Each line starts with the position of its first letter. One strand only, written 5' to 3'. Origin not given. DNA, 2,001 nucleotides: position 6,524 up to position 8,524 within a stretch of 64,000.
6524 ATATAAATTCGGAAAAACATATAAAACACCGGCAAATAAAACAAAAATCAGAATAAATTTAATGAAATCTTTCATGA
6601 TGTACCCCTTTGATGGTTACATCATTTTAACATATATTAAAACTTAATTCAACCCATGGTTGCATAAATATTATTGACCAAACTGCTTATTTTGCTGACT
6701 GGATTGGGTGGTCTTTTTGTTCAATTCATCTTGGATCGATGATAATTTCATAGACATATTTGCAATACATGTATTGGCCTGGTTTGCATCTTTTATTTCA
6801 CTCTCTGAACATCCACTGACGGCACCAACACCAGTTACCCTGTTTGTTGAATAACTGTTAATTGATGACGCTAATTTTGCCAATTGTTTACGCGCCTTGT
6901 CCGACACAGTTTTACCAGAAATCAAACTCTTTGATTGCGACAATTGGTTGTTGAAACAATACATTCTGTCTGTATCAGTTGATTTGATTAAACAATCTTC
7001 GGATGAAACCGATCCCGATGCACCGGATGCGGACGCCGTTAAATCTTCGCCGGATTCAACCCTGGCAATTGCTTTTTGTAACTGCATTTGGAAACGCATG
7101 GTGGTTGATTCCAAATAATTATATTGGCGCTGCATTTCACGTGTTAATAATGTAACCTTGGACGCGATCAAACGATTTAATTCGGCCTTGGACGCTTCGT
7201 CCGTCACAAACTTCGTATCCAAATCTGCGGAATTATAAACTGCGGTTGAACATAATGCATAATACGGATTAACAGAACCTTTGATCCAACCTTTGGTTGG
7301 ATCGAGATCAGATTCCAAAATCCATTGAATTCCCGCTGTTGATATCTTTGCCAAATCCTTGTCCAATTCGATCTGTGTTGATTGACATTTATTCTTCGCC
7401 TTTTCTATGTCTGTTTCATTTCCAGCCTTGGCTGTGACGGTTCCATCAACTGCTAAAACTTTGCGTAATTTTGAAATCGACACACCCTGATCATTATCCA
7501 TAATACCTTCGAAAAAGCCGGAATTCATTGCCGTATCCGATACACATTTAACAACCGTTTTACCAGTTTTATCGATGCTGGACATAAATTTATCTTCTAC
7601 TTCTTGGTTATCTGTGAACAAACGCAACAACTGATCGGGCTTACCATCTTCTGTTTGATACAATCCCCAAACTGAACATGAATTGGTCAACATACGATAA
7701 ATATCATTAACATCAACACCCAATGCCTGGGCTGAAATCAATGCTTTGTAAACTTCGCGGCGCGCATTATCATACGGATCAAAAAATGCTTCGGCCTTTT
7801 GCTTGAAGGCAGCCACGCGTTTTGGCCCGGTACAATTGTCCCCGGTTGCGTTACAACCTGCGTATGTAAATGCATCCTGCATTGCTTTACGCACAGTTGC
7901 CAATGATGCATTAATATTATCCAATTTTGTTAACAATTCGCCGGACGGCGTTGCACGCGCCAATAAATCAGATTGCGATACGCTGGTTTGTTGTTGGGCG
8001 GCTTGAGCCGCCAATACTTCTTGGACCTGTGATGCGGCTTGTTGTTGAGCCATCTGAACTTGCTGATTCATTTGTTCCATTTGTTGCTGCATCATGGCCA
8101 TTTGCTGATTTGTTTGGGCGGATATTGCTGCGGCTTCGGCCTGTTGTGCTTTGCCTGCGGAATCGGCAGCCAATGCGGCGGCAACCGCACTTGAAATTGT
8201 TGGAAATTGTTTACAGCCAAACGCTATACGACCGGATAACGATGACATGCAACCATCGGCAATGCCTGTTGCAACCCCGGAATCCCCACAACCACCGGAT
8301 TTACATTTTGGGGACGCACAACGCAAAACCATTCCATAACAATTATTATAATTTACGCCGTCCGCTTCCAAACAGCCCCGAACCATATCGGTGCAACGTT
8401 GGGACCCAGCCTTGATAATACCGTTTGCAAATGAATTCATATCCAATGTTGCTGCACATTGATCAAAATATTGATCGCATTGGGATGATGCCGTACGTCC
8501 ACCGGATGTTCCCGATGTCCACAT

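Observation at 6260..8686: Operon of a 671-aa Cys- and Gln-rich secreted protein plus a small secreted partner, with no recognisable family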

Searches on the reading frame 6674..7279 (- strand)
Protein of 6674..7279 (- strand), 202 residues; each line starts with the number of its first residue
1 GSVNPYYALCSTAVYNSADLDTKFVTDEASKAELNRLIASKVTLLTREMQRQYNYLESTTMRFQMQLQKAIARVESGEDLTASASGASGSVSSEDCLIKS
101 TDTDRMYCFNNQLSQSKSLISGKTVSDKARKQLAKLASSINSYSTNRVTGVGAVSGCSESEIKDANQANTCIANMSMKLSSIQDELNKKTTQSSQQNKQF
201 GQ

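Call 42: search_solved_structures(query=A3, max_evalue=10)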
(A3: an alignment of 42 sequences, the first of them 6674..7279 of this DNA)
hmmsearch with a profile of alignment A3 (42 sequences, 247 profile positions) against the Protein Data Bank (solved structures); distinct sequences matched with E-value up to 10: 3.
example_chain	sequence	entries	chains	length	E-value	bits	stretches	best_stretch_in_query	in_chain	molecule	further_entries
6w2r_A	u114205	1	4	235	0.26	13.6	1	161-200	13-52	Junction 19 DHR54-DHR79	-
6grf_A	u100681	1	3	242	0.4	13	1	123-167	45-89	Cysteine-rich repeat secretory protein 15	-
5cwl_A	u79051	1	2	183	0.71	12.2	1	159-198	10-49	Designed helical repeat protein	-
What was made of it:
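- Closest known: VirB5 / TraC / CagL-type T4SS minor pilus proteins. Different: No PDB sequence-profile match (call 42).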

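Call 43: search_protein_families(library=pfam, alignment_id=A3, max_evalue=1)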
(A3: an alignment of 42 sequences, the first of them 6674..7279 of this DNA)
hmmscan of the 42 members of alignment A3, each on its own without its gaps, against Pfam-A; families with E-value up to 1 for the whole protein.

A. member 1, window:6674-7279:- (202 aa): 4 families
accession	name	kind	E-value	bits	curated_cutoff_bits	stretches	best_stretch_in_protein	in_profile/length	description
PF03997.17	VPS28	-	0.00054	20.2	24.5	1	25-89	23-84/188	VPS28 protein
PF08738.15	Gon7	-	0.012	16.1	25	1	158-198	48-88/107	Gon7 family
PF03112.19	DUF244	-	0.042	14.1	22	1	156-198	60-101/161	Uncharacterized protein family (ORF7) DUF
PF06992.16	Phage_lambda_P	-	0.099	12.9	26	1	42-81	121-160/162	Replication protein P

B. families by the number of members that match (of 42 scanned): 66 families (the first 25 are shown)
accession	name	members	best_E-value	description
PF18863.6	AbiJ_NTD4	5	0.0042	AbiJ N-terminal domain 4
PF01895.24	PhoU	3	0.012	PhoU domain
PF05267.17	DUF725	3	0.035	Protein of unknown function (DUF725)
PF21728.3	PADR1_N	2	0.0029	PADR1, N-terminal helical domain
PF13967.11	RSN1_TM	2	0.04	Late exocytosis, associated with Golgi transport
PF03848.20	TehB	2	0.042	Tellurite resistance protein TehB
PF04513.17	Baculo_PEP_C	2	0.28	Baculovirus polyhedron envelope protein, PEP, C terminus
PF03997.17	VPS28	1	0.00054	VPS28 protein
PF11418.13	Scaffolding_pro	1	0.00072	Phi29 scaffolding protein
PF11473.13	B2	1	0.00083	RNA binding protein B2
PF20255.3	DUF6606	1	0.0014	Family of unknown function (DUF6606)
PF02414.20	Borrelia_orfA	1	0.0023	Borrelia ORF-A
PF19014.6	DUF5743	1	0.0025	Family of unknown function (DUF5743)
PF18268.6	Hit1_C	1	0.0052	Hit1 C-terminal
PF05811.18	DUF842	1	0.0071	Eukaryotic protein of unknown function (DUF842)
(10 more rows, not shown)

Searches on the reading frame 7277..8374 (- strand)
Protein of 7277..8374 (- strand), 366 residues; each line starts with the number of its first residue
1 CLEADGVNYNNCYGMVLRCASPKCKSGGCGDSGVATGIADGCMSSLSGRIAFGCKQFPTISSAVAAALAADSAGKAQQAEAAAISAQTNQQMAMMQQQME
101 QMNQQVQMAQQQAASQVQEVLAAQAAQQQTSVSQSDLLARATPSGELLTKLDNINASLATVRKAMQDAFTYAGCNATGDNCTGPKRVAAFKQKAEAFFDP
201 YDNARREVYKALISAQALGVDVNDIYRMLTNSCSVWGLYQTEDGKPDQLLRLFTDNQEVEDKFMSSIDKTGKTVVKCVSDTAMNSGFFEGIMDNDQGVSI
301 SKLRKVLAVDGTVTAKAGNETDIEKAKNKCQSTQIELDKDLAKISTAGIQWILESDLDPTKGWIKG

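Call 67: predict_structure(alignment_id=A4)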
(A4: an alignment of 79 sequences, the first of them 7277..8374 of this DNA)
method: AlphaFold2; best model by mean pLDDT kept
length: 366 residues; sequences in the alignment: 79
mean_pLDDT: 69.3   pTM: 0.44
mean pLDDT of the five models: 69.3, 67.5, 67.2, 65.5, 63.7
residues with pLDDT >= 90: 68; 70-90: 126; 50-70: 100; < 50: 72
segments of 3 or more residues with pLDDT < 50: 1-4, 80-92, 112-121, 284-288, 294-296, 345-366
pLDDT, mean of each block of 10 residues (from residue 1): 62 93 86 92 90 90 88 63 37 53 56 46 50 51 76 88 94 92 90 92 86 78 58 72 77 78 68 75 46 54 75 56 62 60 44 36 32
secondary structure, 60 per line:
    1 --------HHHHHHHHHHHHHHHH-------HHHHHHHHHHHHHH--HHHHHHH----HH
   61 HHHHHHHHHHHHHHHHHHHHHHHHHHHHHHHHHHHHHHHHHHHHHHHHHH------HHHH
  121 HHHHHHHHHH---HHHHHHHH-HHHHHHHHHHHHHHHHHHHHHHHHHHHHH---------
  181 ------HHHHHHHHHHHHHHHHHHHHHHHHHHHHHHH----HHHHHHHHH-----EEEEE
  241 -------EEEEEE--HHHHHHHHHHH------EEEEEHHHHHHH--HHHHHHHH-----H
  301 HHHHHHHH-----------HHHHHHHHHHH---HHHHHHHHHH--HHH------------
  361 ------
elements in order: H9-24 H32-45 H48-54 H59-110 H117-130 H134-141 H143-171 H187-217 H222-230 E236-240 E248-253 H256-266 E273-277 H278-284 H287-294 H300-308 H320-330 H334-343
